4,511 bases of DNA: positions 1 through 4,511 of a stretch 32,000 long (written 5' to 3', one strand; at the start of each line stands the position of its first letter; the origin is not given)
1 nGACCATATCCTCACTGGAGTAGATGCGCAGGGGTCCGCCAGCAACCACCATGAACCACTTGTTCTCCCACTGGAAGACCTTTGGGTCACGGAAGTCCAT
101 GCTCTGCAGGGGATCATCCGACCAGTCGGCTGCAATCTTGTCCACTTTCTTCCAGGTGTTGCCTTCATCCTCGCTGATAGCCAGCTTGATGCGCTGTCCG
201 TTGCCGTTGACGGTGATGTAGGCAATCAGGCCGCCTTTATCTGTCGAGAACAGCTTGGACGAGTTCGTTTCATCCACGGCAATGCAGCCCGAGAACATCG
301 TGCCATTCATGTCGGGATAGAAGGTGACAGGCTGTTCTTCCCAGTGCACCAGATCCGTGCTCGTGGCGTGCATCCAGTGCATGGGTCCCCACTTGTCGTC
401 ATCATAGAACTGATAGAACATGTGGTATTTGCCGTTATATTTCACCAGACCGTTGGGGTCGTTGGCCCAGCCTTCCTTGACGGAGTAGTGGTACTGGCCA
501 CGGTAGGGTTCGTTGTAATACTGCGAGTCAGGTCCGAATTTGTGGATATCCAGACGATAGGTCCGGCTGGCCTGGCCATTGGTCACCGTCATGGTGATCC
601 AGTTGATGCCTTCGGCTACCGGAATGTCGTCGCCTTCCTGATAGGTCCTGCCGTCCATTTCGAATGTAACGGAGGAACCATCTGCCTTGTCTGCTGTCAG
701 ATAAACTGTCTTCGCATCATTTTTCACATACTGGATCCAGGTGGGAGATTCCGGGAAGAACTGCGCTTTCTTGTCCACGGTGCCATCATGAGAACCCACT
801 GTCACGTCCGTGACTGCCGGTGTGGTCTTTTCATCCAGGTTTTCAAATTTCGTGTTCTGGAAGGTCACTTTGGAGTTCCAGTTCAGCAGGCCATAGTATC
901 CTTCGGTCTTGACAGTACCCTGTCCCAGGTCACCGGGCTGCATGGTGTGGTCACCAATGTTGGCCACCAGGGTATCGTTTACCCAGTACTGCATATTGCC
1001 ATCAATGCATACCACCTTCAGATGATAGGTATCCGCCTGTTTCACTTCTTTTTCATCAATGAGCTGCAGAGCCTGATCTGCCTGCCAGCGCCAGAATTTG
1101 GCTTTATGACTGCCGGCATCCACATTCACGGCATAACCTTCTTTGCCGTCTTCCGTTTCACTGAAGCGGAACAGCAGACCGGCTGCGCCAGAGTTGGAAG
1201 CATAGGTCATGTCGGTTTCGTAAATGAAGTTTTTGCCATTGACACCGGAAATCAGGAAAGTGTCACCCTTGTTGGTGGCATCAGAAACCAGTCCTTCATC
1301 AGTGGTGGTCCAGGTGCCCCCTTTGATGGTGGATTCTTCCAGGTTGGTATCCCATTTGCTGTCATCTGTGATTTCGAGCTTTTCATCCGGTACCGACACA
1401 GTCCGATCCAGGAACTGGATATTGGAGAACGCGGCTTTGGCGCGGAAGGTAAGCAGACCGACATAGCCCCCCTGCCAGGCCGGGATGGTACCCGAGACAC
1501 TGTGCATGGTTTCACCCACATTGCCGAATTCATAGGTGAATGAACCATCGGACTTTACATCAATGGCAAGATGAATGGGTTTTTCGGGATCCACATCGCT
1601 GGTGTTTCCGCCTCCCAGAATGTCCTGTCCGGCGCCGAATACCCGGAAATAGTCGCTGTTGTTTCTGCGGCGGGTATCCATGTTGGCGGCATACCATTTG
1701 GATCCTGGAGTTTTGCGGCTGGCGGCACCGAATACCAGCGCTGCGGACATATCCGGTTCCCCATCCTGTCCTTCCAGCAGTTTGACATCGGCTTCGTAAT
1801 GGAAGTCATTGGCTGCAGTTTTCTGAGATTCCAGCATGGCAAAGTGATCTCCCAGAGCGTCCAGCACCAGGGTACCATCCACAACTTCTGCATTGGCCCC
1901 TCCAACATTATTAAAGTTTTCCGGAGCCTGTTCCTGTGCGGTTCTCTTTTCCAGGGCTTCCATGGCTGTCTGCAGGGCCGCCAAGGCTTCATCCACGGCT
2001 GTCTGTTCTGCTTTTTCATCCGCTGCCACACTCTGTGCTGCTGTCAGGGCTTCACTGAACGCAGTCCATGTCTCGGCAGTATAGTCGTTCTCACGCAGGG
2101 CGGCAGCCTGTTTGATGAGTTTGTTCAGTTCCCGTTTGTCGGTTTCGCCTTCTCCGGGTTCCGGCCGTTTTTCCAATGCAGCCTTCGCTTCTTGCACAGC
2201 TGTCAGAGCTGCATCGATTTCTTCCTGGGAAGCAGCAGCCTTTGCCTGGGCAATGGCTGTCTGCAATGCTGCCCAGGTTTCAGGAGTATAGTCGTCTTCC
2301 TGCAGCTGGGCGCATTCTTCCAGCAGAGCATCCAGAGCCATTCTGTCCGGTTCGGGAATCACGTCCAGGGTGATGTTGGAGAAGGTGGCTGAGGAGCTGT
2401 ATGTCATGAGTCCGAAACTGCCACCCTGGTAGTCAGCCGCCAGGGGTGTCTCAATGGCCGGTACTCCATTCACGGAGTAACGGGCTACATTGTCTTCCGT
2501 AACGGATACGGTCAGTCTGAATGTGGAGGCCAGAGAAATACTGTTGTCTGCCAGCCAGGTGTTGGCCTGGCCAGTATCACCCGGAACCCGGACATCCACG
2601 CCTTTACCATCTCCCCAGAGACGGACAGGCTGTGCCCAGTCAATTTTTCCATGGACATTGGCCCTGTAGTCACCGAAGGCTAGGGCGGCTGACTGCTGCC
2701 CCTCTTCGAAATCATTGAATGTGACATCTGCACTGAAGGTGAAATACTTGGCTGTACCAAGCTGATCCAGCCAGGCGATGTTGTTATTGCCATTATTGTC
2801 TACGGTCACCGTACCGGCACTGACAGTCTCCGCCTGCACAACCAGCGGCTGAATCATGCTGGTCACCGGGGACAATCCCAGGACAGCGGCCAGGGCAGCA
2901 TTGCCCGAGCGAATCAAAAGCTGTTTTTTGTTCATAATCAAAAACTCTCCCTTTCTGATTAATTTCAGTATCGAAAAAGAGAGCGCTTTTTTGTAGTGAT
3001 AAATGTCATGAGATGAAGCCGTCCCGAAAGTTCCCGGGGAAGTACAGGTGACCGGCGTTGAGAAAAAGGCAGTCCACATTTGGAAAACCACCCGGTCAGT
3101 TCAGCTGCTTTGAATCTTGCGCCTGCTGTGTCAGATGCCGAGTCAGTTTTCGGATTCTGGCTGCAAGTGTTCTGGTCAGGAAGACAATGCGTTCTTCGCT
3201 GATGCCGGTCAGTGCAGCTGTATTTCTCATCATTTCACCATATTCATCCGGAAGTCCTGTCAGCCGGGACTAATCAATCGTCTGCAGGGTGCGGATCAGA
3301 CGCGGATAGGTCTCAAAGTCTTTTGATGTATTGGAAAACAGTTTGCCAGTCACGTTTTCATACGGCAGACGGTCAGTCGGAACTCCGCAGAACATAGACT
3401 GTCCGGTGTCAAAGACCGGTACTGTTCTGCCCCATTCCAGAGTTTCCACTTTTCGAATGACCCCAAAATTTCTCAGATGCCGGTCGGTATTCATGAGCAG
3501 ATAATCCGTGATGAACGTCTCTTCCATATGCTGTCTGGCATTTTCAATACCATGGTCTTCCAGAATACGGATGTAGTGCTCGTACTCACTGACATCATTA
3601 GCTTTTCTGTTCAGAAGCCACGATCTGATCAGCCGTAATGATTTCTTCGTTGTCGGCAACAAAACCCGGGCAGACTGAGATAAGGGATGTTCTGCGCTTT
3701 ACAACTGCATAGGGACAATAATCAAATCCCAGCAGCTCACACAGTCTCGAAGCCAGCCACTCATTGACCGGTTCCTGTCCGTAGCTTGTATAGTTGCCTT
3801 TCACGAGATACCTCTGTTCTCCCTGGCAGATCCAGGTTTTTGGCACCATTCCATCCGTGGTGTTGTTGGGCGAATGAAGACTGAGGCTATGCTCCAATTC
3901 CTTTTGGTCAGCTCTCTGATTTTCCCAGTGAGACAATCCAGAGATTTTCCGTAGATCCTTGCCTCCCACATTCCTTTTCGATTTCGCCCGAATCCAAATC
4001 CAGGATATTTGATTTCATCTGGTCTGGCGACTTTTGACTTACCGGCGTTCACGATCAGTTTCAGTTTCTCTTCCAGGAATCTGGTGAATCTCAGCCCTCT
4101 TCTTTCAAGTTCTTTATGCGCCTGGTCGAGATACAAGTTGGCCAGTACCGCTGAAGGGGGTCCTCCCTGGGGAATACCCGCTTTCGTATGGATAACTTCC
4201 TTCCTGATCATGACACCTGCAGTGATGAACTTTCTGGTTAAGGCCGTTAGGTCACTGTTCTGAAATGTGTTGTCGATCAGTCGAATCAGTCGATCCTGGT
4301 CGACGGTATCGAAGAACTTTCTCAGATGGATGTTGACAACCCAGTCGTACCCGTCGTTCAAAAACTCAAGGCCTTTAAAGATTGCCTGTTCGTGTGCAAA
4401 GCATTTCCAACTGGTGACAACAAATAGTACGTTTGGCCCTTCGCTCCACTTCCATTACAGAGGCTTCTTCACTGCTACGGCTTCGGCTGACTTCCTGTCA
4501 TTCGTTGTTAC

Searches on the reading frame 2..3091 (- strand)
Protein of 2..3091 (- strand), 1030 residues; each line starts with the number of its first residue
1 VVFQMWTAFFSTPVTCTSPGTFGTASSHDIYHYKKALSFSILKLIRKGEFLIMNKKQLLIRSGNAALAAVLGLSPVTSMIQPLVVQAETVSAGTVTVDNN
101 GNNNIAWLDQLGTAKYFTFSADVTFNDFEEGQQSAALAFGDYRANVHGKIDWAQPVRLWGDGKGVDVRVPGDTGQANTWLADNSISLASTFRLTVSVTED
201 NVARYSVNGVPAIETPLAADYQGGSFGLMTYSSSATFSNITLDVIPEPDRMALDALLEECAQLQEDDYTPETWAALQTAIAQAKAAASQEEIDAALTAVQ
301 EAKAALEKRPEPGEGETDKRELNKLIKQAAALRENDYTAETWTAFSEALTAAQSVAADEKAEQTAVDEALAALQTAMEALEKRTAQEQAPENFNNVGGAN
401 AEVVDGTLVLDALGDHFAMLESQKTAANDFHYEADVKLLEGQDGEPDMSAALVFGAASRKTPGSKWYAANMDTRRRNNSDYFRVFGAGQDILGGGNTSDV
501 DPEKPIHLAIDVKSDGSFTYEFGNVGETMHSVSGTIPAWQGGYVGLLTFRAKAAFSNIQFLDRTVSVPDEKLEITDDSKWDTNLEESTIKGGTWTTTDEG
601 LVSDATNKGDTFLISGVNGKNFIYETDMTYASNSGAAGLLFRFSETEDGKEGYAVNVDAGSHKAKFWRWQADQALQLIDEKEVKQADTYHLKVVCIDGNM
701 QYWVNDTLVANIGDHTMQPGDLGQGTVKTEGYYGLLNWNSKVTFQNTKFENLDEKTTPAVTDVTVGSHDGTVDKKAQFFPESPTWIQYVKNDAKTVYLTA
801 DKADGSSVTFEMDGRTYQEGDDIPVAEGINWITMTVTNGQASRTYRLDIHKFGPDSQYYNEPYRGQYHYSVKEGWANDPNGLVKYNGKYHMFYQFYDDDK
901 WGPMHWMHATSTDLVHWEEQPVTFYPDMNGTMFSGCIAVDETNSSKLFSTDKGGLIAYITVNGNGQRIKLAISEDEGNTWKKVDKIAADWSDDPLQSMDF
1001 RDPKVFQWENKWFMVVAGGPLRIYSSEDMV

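Call 13: search_protein_families(library=pfam, proteins=[window:2-3091:-], max_evalue=0.00001)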
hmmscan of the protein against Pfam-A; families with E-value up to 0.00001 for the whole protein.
window:2-3091:- (1030 aa): 3 families
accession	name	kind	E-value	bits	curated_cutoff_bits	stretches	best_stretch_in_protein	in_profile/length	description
PF00251.26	Glyco_hydro_32N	-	7.5e-38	131.3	22.1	1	868-1029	1-166/307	Glycosyl hydrolases family 32 N-terminal domain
PF06439.18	3keto-disac_hyd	-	1.7e-15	58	26.8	1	579-749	13-186/187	3-keto-disaccharide hydrolase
PF07554.19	FIVAR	-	8.3e-14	52.4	29.2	1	318-380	1-70/71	FIVAR domain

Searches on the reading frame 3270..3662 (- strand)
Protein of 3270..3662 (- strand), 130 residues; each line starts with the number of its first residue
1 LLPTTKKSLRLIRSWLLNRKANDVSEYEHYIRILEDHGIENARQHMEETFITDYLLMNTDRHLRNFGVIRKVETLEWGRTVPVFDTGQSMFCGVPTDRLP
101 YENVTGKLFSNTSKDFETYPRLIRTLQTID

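Call 13: search_protein_families(library=pfam, proteins=[window:3270-3662:-], max_evalue=0.00001)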
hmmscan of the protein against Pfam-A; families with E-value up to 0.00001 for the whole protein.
window:3270-3662:- (130 aa): 1 family
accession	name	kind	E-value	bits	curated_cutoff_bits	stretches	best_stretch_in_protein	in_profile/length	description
PF07804.18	HipA_C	-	8.8e-06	25.9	30.5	1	25-89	98-162/213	HipA-like C-terminal domain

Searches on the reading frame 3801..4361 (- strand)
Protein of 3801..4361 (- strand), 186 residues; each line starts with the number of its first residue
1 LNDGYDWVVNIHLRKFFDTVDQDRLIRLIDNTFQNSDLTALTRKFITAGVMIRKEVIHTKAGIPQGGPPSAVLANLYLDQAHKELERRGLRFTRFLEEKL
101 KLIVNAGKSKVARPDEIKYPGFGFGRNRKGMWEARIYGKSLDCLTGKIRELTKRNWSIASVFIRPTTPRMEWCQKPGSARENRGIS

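Call 13: search_protein_families(library=pfam, proteins=[window:3801-4361:-], max_evalue=0.00001)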
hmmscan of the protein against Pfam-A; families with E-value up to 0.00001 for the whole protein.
window:3801-4361:- (186 aa): 1 family
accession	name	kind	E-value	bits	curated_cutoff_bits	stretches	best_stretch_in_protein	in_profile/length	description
PF00078.32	RVT_1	-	1.2e-10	41.8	29.6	1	3-95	65-152/205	Reverse transcriptase (RNA-dependent DNA polymerase)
